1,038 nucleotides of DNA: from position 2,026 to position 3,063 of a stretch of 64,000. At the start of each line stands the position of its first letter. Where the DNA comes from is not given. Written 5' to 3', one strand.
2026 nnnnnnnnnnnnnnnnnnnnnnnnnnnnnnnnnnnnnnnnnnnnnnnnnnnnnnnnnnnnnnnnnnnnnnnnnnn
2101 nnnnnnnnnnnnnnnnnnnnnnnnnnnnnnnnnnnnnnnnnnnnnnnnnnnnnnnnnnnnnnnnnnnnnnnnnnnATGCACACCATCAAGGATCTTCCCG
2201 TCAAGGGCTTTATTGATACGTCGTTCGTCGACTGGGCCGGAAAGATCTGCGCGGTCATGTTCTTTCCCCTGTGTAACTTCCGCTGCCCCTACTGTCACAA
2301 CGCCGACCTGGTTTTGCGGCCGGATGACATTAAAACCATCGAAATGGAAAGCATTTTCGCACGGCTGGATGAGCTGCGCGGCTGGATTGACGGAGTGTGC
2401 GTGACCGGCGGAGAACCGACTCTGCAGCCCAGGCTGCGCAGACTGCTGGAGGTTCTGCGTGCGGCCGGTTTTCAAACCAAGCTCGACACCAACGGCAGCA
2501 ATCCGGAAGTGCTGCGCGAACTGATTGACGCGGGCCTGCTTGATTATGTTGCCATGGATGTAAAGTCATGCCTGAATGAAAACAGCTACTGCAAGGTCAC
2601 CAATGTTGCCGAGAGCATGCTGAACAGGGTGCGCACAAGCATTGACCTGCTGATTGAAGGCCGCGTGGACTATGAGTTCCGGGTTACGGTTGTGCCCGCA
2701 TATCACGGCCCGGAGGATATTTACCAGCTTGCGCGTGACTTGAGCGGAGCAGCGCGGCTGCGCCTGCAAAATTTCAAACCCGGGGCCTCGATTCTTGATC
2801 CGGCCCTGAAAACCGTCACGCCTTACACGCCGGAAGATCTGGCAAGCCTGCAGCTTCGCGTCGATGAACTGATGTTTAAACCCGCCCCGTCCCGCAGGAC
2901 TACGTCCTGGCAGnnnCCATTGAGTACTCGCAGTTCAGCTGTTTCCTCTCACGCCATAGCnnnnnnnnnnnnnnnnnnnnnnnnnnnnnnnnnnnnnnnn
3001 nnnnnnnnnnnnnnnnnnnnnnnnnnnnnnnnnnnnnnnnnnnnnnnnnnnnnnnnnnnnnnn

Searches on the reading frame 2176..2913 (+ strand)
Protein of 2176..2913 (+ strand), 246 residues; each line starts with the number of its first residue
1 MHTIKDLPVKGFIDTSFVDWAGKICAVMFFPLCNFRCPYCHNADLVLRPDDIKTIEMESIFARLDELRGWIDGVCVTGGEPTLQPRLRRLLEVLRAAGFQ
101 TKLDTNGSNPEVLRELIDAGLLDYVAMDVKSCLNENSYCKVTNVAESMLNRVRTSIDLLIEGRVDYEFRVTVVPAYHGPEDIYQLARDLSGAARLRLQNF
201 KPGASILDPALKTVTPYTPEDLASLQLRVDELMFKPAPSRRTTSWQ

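Call 33: list_cluster_members(proteins=[window:2176-2913:+, window:10556-11347:+, window:21762-23699:-, window:24072-25073:+, window:28363-29100:-, window:33419-36070:+, window:37142-37912:+, window:40374-41198:-, window:42459-44426:-, window:46971-48203:+])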
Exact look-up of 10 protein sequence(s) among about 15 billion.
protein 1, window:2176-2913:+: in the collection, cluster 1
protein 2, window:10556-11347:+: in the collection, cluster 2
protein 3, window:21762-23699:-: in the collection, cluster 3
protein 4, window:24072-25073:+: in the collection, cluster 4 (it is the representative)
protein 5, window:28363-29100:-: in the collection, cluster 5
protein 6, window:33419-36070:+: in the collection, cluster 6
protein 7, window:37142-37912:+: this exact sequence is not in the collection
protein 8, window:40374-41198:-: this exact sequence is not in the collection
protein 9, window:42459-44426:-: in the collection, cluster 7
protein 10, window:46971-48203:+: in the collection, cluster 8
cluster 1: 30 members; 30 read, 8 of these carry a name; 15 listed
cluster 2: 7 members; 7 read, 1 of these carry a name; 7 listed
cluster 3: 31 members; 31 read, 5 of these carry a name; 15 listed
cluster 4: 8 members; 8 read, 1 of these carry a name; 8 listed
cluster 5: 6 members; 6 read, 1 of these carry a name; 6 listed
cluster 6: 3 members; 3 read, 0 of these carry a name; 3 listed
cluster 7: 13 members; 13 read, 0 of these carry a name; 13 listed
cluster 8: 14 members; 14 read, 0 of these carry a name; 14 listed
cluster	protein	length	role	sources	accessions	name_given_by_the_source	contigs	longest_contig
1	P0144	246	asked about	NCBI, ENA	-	-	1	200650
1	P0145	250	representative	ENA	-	-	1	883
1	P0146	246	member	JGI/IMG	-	pyruvate formate lyase activating enzyme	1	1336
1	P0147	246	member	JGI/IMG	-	pyruvate formate lyase activating enzyme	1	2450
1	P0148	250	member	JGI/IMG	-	pyruvate formate lyase activating enzyme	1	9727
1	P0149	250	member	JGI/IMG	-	pyruvate formate lyase activating enzyme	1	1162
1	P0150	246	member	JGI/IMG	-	pyruvate formate lyase activating enzyme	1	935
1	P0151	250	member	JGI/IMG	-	pyruvate formate lyase activating enzyme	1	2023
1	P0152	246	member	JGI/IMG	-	pyruvate formate lyase activating enzyme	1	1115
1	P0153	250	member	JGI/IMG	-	pyruvate formate lyase activating enzyme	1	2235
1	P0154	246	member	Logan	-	-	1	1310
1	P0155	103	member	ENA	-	-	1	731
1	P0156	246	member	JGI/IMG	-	-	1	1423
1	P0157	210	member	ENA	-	-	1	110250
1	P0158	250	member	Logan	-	-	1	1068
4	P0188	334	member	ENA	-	-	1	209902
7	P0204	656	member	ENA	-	-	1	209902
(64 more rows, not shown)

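Call 34: find_encoding_contigs(protein=P0188, flank=10000, max_places=2)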
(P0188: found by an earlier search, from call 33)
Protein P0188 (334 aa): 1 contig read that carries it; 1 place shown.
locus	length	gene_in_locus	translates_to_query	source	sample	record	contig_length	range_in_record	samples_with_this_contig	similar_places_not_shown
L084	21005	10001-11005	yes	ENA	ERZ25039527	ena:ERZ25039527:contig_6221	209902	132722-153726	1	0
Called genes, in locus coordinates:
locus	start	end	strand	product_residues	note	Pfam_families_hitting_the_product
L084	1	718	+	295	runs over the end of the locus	PF03976:PPK2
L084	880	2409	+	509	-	PF02541:Ppx-GppA, PF24391:HD-CE (faint), PF21447:Ppx-GppA_III, PF01966:HD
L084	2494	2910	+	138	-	-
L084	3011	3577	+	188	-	PF13328:HD_4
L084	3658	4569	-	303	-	PF00293:NUDIX, PF00300:His_Phos_1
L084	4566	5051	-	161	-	PF01928:CYTH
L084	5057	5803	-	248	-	PF00142:Fer4_NifH (faint), PF01656:CbiA, PF06564:CBP_BcsQ, PF09140:MipZ (faint), PF13614:AAA_31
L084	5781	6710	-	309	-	PF05235:CHAD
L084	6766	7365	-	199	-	-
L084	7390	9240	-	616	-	PF02503:PP_kinase, PF17941:PP_kinase_C_1, PF13090:PP_kinase_C, PF13091:PLDc_2 (weak)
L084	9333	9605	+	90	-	-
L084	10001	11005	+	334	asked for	PF03781:FGE-sulfatase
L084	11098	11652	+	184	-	PF03330:DPBB_1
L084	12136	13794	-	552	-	PF00149:Metallophos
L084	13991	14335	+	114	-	PF03330:DPBB_1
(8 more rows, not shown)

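Call 35: find_encoding_contigs(protein=P0204, flank=10000, max_places=2)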
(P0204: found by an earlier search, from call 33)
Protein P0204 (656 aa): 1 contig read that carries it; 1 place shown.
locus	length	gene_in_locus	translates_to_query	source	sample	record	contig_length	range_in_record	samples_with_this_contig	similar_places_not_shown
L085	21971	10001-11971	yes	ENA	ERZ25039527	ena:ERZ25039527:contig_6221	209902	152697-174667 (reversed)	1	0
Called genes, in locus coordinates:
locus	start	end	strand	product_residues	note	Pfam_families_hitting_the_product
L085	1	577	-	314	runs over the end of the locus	PF00425:Chorismate_bind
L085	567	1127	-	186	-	PF00117:GATase, PF07722:Peptidase_C26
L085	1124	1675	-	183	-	PF01227:GTP_cyclohydroI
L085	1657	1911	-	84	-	PF01288:HPPK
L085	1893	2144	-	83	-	PF01288:HPPK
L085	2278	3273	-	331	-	PF13310:Virulence_RhuM, PF02661:Fic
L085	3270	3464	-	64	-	-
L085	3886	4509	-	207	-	PF00912:Transgly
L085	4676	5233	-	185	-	-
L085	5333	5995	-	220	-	PF07119:DUF1375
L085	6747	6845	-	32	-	-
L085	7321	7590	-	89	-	PF04014:MazE_antitoxin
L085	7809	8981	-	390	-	PF07690:MFS_1, PF12832:MFS_1_like (weak), PF07690:MFS_1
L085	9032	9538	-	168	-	-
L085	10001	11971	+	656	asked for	PF00580:UvrD-helicase, PF13245:AAA_19, PF13604:AAA_30 (faint), PF13361:UvrD_C, PF13538:UvrD_C_2 (faint)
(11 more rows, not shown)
